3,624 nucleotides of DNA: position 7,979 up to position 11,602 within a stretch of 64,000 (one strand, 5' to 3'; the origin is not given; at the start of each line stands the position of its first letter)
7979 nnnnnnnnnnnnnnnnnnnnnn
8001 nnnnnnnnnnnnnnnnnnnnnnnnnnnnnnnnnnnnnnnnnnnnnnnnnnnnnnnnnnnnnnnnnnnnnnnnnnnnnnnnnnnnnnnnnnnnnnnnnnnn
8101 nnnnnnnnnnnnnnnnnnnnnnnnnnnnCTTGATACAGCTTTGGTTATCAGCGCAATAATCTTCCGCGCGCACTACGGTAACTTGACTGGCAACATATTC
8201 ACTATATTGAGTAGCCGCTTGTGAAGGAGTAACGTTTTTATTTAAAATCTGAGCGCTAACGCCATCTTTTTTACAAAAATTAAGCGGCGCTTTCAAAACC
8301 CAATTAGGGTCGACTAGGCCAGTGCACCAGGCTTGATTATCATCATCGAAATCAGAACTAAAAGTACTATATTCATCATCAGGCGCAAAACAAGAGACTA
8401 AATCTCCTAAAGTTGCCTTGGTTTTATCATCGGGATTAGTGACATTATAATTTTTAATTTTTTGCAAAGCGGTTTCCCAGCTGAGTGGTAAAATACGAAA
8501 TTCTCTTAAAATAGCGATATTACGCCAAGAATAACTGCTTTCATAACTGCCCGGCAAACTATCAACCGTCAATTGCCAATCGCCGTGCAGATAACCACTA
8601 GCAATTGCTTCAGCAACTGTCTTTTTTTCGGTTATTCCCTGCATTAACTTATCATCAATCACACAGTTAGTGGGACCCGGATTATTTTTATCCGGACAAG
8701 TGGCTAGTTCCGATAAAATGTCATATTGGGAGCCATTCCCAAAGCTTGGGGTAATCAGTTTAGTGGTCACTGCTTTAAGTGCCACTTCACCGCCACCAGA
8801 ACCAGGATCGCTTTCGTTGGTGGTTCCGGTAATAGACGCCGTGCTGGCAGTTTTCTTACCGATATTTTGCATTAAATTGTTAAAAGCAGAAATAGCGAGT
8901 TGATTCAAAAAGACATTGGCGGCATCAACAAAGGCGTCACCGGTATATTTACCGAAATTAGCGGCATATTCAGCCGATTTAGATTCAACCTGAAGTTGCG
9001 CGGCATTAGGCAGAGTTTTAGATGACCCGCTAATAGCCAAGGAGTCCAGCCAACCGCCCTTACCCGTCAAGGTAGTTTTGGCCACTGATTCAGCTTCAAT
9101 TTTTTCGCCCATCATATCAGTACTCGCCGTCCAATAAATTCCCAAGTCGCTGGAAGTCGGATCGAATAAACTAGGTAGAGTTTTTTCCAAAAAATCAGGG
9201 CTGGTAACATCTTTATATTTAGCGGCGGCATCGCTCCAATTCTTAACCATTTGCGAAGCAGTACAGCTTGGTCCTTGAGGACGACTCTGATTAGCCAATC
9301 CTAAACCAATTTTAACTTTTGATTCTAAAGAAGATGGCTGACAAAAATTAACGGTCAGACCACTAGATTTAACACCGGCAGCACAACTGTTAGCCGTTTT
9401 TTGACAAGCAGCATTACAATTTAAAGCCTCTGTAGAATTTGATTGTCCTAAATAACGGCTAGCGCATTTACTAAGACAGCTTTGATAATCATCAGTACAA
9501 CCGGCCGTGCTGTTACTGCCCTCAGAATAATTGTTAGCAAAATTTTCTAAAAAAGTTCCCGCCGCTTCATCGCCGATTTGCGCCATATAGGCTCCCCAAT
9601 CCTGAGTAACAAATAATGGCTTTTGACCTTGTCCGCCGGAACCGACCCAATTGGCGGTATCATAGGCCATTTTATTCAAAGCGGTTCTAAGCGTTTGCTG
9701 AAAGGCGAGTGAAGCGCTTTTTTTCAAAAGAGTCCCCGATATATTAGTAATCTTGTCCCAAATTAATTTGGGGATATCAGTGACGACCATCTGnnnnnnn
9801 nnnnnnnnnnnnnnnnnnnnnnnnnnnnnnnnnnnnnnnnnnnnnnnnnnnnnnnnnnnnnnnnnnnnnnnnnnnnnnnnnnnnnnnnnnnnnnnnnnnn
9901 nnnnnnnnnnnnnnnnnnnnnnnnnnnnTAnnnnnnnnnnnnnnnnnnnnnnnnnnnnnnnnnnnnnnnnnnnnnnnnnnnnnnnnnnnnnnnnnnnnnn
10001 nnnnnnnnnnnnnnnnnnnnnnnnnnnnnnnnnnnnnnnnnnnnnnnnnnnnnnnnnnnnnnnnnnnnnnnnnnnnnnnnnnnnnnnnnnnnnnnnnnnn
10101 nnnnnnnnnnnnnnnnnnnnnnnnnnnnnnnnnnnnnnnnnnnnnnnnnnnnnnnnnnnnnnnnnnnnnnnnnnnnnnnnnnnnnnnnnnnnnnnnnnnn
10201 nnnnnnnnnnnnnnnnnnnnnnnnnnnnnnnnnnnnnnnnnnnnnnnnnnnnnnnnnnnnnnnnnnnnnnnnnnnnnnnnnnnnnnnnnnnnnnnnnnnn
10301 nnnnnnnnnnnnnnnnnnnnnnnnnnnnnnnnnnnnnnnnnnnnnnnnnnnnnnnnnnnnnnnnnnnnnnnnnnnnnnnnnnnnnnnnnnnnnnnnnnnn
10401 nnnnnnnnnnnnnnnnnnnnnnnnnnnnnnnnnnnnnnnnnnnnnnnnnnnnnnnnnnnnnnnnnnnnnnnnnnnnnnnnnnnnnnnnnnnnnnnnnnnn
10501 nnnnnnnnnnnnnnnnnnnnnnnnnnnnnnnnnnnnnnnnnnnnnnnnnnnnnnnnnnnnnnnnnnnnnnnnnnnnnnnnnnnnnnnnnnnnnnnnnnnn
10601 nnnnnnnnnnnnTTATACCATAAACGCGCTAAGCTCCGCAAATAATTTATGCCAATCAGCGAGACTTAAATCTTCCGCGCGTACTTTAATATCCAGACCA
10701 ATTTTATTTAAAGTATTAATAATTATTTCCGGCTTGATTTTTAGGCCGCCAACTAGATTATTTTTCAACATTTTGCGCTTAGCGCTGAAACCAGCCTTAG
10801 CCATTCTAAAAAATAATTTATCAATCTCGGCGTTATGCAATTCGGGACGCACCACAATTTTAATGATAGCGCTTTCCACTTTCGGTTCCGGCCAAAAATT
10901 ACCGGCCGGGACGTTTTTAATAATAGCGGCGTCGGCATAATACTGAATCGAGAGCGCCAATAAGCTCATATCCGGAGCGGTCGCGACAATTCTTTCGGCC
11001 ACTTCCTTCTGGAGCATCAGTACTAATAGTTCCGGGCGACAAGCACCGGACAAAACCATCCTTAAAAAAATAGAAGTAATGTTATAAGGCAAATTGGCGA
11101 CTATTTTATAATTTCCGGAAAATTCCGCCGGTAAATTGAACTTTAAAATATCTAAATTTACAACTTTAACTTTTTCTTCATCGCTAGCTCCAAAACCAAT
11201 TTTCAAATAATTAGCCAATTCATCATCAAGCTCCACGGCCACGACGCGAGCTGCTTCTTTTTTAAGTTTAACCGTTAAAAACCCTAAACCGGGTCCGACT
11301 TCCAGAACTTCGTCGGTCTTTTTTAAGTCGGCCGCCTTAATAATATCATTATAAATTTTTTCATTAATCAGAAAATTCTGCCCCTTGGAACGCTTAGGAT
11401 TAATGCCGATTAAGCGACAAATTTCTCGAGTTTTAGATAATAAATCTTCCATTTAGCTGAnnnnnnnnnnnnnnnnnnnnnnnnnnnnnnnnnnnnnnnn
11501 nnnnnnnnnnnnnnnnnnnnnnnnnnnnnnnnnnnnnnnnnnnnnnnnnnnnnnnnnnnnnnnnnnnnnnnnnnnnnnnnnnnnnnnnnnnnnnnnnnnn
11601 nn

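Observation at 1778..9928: Modular architecture of the giant protein: recurrent G-C-x-E-[FYW] motif, three jelly-roll modules, PKD-like end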

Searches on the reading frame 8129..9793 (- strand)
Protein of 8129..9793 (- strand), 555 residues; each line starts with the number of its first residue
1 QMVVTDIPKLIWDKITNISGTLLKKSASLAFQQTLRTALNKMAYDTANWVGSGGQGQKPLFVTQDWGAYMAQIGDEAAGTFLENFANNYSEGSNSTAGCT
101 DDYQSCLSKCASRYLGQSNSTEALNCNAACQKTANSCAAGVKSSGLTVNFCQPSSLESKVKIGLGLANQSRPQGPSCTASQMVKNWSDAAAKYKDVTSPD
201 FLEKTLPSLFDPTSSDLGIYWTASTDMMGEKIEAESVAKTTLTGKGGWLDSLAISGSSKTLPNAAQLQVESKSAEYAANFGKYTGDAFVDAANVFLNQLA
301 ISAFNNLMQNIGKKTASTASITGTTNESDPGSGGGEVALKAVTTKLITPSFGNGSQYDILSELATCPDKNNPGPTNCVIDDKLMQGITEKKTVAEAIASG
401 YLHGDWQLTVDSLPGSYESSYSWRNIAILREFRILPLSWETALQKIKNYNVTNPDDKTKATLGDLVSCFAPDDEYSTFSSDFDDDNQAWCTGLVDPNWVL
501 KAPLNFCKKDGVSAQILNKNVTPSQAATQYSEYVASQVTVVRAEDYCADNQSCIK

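Call 63: search_protein_families(library=ncbifam, proteins=[window:8129-9793:-], max_evalue=1)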
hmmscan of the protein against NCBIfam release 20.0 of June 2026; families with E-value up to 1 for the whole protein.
window:8129-9793:- (555 aa): 1 family
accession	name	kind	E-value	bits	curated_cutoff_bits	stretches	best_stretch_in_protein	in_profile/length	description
NF010562.0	PRK13957.1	equivalog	0.18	10.9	414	1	507-547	52-92/252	indole-3-glycerol-phosphate synthase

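Call 64: search_protein_representatives(protein=window:8129-9793:-)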
Query: 555 residues. Proteins with E-value up to 0.001 (for the whole library): 1022; up to 1e-10: 881; up to 1e-30: 377. The best 150 are listed.
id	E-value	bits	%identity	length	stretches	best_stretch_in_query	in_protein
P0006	4.3e-223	758.5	63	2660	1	1-555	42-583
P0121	2.0e-158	545.1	54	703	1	15-555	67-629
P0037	6.0e-155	533.7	53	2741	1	4-555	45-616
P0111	4.1e-153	527.6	49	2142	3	136-555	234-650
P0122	1.1e-148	512.9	49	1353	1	13-555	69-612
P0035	4.6e-148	510.9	53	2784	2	131-555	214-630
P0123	1.4e-142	492.8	47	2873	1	4-555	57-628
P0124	1.3e-141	489.7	48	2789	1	18-555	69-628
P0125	2.7e-139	482.0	46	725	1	22-555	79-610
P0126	3.0e-139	481.9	49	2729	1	18-555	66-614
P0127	2.7e-137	475.4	51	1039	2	121-555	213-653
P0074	6.1e-134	464.3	49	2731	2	120-555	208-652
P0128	5.0e-133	461.3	47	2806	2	15-336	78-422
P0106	1.4e-132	459.8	45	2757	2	134-555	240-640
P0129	1.2e-127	443.6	45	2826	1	24-555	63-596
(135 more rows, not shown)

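Call 69: search_solved_structures(query=window:8174-9793:-, max_evalue=10)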
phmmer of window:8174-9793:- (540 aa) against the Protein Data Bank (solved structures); distinct sequences matched with E-value up to 10: 2.
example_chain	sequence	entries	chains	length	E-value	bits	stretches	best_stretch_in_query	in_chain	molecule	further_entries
6vgv_A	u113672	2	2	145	0.3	13.3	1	377-442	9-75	VidaL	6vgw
8fj2_A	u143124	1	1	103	3.3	9.8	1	86-149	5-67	Evasin P1243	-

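Call 70: search_protein_families(library=pfam, proteins=[window:8174-9793:-], max_evalue=10)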
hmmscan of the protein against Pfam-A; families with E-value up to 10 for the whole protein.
window:8174-9793:- (540 aa): 1 family
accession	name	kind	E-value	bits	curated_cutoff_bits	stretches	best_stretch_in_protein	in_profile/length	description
PF04888.17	SseC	-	0.032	14.3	30.2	1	268-331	162-211/312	Secretion system effector C (SseC) like family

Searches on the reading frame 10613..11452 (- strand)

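Call 9: search_protein_families(library=pfam, proteins=[window:10613-11452:-], max_evalue=0.01)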
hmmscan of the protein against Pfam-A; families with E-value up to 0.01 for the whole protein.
window:10613-11452:- (279 aa): 3 families
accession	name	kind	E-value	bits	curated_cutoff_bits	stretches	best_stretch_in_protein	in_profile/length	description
PF00398.26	RrnaAD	-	2.8e-56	191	24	1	19-274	4-261/263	Ribosomal RNA adenine dimethylase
PF13649.12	Methyltransf_25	-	0.0011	20.1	27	1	49-109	1-62/97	Methyltransferase domain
PF01135.25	PCMT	-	0.0079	16.4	20.3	0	41-99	69-130/210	Protein-L-isoaspartate(D-aspartate) O-methyltransferase (PCMT)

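Call 10: search_protein_families(library=ncbifam, proteins=[window:10613-11452:-], max_evalue=0.01)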
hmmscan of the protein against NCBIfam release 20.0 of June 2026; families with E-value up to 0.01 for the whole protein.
window:10613-11452:- (279 aa): 34 families (the best 25 are shown)
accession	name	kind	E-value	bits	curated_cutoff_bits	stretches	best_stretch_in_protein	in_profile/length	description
TIGR00755.1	ksgA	equivalog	5.4e-66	222.5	171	1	18-273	2-255/256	16S rRNA (adenine(1518)-N(6)/adenine(1519)-N(6))-dimethyltransferase RsmA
NF000499.2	Erm23S_rRNA_broad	equivalog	3.9e-49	167.3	212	1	24-273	2-243/244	23S ribosomal RNA methyltransferase Erm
NF011486.0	PRK14896.1-1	equivalog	6.9e-38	130.3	450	1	14-238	17-238/284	16S ribosomal RNA methyltransferase A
NF000411.1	Erm45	exception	3.5e-25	89.2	525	1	24-213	8-190/245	23S rRNA (adenine(2058)-N(6))-methyltransferase Erm(45)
NF000337.1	erm_SHROVE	exception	6e-25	88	320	1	20-234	3-212/248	ErmE/ErmH/ErmO/ErmR family 23S rRNA (adenine(2058)-N(6))-methyltransferase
NF012222.1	erm_A_23S_MT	exception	2.2e-24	86.3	475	1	18-199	5-176/243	23S rRNA (adenine(2058)-N(6))-methyltransferase Erm(A)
NF012220.1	erm_B_23S_MT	exception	2.5e-24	86.2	525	1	24-200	8-176/245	23S rRNA (adenine(2058)-N(6))-methyltransferase Erm(B)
NF000412.1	Erm43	exception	1.8e-23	83.3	500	1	22-251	7-227/243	23S rRNA (adenine(2058)-N(6))-methyltransferase Erm(43)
NF012219.1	erm_C_23S_MT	exception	1e-22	80.9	530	1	23-253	8-229/244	23S rRNA (adenine(2058)-N(6))-methyltransferase Erm(C)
NF012223.0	erm_F_23S_MT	exception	7.3e-22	77.9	575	1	19-221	7-204/266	23S rRNA (adenine(2058)-N(6))-methyltransferase Erm(F)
NF042938.1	Erm55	exception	2.8e-21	75.8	525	1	23-272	11-252/270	23S rRNA (adenine(2058)-N(6))-methyltransferase Erm(55)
NF045543.1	erm_G_23S_MT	exception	1.4e-20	74.1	515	1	24-204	9-181/244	23S rRNA (adenine(2058)-N(6))-methyltransferase Erm(G)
NF000077.1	Erm42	exception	3.3e-20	72.5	600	1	23-192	18-182/303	23S rRNA (adenine(2058)-N(6))-methyltransferase Erm(42)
NF042988.1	Erm46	exception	4.9e-20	71.9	503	1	23-272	11-252/255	23S rRNA (adenine(2058)-N(6))-methyltransferase Erm(46)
NF012218.0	erm_38_23S_MT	exception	1.6e-18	66.8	800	1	22-203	10-189/386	23S rRNA (adenine(2058)-N(6))-methyltransferase Erm(38)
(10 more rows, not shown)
